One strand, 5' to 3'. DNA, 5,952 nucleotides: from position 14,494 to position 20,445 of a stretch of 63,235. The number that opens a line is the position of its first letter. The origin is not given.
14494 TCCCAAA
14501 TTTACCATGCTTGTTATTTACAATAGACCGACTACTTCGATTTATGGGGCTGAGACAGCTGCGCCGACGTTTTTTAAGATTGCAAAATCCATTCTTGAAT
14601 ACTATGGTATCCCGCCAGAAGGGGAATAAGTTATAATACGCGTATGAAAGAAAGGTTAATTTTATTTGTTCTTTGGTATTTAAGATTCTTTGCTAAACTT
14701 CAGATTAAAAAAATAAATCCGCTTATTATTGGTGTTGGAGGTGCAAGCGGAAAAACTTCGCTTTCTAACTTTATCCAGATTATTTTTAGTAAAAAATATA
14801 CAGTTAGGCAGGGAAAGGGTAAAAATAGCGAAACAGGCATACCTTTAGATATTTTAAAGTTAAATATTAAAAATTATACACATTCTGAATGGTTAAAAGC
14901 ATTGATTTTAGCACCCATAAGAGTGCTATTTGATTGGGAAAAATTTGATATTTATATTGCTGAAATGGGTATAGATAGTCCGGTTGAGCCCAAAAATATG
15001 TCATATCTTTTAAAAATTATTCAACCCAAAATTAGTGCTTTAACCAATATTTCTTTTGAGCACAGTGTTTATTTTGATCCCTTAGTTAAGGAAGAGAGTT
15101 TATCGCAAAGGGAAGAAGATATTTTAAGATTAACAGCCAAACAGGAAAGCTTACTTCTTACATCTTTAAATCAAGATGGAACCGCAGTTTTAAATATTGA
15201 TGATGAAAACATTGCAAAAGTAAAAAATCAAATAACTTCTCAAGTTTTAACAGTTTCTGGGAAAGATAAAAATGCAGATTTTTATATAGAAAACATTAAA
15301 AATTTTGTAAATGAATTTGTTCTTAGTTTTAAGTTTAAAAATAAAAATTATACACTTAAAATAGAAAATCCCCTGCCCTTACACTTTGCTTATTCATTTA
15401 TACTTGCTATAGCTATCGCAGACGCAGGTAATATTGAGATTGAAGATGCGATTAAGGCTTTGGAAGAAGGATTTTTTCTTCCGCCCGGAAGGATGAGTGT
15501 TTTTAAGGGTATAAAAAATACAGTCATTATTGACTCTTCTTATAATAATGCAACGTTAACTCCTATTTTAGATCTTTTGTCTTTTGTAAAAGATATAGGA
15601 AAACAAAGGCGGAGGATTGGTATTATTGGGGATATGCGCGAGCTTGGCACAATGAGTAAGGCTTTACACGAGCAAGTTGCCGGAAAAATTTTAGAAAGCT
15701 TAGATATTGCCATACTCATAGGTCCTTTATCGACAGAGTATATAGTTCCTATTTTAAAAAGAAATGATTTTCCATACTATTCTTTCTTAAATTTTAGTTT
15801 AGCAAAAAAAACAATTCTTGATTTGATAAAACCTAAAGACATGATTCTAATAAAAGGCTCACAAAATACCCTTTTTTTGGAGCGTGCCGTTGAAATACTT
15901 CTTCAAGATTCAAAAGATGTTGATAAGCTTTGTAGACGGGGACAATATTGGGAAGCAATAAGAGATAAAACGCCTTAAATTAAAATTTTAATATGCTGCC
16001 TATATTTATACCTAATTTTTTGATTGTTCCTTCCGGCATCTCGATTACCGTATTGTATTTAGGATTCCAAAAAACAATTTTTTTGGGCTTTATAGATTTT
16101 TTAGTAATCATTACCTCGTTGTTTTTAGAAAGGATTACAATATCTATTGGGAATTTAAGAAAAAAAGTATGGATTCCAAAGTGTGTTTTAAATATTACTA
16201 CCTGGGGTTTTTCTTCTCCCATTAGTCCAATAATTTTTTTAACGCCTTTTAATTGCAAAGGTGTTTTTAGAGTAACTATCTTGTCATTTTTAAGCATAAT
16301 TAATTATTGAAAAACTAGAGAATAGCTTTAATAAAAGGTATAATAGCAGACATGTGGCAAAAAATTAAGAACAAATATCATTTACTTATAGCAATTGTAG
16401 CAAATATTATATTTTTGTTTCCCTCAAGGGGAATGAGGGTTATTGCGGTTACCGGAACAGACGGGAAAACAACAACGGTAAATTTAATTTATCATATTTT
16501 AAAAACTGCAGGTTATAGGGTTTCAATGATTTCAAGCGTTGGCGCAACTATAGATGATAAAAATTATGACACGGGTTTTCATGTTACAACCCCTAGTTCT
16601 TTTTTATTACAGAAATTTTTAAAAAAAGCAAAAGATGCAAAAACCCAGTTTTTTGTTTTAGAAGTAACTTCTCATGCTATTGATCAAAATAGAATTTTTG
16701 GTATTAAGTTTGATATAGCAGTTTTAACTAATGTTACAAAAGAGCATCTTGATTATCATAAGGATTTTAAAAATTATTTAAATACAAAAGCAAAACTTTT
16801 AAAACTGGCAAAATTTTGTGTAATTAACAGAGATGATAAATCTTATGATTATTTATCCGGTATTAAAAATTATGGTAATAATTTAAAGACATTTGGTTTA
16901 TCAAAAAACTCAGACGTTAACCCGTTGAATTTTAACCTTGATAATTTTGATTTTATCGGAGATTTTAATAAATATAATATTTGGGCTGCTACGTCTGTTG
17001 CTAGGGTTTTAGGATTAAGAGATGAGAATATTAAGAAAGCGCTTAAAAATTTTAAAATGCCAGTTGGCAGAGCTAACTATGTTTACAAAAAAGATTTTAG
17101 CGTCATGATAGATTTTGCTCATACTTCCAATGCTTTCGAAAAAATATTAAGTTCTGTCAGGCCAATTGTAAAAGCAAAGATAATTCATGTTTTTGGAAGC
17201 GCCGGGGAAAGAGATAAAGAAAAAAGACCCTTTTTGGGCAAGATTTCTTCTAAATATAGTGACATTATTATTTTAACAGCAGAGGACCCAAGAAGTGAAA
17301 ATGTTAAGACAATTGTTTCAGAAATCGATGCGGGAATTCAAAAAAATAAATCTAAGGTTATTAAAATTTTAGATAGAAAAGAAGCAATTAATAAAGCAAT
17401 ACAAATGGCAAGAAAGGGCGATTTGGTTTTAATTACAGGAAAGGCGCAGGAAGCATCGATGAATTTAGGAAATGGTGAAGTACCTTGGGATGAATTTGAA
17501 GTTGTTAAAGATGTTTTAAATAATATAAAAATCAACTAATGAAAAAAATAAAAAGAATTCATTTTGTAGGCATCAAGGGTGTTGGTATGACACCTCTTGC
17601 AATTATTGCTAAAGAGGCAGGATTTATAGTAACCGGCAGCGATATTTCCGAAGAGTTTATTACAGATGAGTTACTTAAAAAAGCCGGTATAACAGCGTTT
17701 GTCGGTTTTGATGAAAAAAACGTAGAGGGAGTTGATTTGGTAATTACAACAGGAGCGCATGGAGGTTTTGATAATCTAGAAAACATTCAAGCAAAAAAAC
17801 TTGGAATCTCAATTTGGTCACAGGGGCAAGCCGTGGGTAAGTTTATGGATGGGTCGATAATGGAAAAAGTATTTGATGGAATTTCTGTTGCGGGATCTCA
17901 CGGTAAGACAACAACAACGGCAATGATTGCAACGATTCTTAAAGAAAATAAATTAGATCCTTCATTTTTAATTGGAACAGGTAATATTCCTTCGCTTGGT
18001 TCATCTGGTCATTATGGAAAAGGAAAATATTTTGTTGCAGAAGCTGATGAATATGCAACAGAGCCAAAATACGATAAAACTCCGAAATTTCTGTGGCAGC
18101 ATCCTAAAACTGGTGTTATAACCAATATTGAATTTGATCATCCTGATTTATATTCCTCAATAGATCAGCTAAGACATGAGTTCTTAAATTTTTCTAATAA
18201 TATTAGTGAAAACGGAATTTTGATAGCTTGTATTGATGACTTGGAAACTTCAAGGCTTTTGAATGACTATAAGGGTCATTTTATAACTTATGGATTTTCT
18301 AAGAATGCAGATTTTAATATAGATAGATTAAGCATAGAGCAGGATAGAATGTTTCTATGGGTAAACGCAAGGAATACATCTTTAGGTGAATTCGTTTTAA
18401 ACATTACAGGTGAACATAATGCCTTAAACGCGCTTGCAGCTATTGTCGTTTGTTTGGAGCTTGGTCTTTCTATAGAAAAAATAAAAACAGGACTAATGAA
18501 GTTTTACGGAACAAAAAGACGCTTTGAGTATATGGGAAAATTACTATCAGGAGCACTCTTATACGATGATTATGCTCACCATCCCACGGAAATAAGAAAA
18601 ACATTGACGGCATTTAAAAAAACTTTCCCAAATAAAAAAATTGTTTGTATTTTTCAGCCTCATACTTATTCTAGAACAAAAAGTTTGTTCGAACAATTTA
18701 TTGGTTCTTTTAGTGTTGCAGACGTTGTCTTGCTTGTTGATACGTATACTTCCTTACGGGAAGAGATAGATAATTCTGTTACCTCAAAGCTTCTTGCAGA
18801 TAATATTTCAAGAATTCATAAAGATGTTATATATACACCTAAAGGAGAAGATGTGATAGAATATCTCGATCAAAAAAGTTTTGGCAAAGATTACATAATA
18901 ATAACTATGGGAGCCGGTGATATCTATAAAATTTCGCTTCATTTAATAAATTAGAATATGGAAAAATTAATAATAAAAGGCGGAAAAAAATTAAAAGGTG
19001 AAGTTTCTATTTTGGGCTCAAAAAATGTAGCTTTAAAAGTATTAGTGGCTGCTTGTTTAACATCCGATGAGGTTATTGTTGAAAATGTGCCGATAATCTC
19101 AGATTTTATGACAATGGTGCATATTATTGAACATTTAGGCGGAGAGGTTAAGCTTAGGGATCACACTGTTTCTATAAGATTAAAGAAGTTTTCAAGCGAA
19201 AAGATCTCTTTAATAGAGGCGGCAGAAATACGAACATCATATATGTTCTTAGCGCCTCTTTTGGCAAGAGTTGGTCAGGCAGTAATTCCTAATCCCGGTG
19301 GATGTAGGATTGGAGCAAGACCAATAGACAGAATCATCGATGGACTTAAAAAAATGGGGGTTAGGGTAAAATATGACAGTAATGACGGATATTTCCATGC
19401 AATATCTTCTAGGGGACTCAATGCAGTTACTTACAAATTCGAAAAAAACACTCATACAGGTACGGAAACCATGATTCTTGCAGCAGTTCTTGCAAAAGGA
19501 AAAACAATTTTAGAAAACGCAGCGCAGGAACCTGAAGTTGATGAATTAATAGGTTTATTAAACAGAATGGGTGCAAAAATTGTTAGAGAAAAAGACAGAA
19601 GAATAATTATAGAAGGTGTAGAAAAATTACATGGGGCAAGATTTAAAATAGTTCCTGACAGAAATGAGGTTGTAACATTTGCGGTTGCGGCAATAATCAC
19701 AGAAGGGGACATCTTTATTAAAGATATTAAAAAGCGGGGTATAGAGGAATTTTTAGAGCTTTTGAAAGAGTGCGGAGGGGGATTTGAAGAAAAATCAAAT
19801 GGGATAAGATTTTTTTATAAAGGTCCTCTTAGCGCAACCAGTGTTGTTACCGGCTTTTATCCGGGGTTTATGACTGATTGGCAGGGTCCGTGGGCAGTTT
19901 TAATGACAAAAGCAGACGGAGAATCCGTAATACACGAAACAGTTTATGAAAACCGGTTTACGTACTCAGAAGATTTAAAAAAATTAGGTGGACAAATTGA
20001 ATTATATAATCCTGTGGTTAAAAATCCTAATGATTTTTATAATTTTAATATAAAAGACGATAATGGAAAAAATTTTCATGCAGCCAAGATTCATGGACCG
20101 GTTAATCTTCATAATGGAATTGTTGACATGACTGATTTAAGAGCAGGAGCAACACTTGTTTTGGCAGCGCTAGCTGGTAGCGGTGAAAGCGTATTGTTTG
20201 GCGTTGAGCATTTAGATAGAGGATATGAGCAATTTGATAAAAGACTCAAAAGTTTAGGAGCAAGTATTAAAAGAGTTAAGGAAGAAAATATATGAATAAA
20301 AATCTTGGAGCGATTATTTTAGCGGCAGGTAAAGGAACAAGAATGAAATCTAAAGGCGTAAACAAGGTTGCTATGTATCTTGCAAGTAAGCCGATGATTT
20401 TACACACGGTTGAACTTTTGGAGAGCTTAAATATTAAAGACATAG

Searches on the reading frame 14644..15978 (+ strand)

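Call 61: search_protein_families(library=pfam, proteins=[window:14644-15978:+], max_evalue=0.0001)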
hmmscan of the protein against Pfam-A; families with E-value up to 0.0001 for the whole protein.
window:14644-15978:+ (444 aa): 2 families
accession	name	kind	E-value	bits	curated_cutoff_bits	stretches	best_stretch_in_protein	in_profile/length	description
PF08245.18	Mur_ligase_M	-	2.5e-13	50.9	24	1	31-258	1-199/200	Mur ligase middle domain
PF02875.26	Mur_ligase_C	-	1.9e-10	42.1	28.4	1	282-406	1-126/127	Mur ligase, glutamate ligase domain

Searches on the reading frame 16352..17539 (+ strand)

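Call 9: search_protein_families(library=pfam, proteins=[window:16352-17539:+], max_evalue=0.0001)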
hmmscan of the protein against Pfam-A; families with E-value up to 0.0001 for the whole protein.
window:16352-17539:+ (395 aa): 2 families
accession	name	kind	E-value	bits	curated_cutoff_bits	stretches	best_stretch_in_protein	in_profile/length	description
PF08245.18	Mur_ligase_M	-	1.3e-38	133.5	24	1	33-210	1-193/200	Mur ligase middle domain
PF02875.26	Mur_ligase_C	-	9.9e-27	94.7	28.4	1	239-364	1-126/127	Mur ligase, glutamate ligase domain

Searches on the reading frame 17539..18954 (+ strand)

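Call 9: search_protein_families(library=pfam, proteins=[window:17539-18954:+], max_evalue=0.0001)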
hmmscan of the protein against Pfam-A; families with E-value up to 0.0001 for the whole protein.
window:17539-18954:+ (471 aa): 3 families
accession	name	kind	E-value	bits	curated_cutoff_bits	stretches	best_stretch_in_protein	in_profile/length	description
PF08245.18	Mur_ligase_M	-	6.6e-25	88.7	24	1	117-304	1-199/200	Mur ligase middle domain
PF02875.26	Mur_ligase_C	-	1.4e-18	68.3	28.4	1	327-460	1-127/127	Mur ligase, glutamate ligase domain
PF01225.30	Mur_ligase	-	1.8e-17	63.9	21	1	6-104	1-92/95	Mur ligase family, catalytic domain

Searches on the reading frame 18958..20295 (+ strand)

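Call 9: search_protein_families(library=pfam, proteins=[window:18958-20295:+], max_evalue=0.0001)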
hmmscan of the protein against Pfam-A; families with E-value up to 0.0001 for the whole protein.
window:18958-20295:+ (445 aa): 1 family
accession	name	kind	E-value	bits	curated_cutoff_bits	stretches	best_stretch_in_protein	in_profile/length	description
PF00275.25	EPSP_synthase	-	3.3e-77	260.4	22.8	1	7-429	2-416/417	EPSP synthase (3-phosphoshikimate 1-carboxyvinyltransferase)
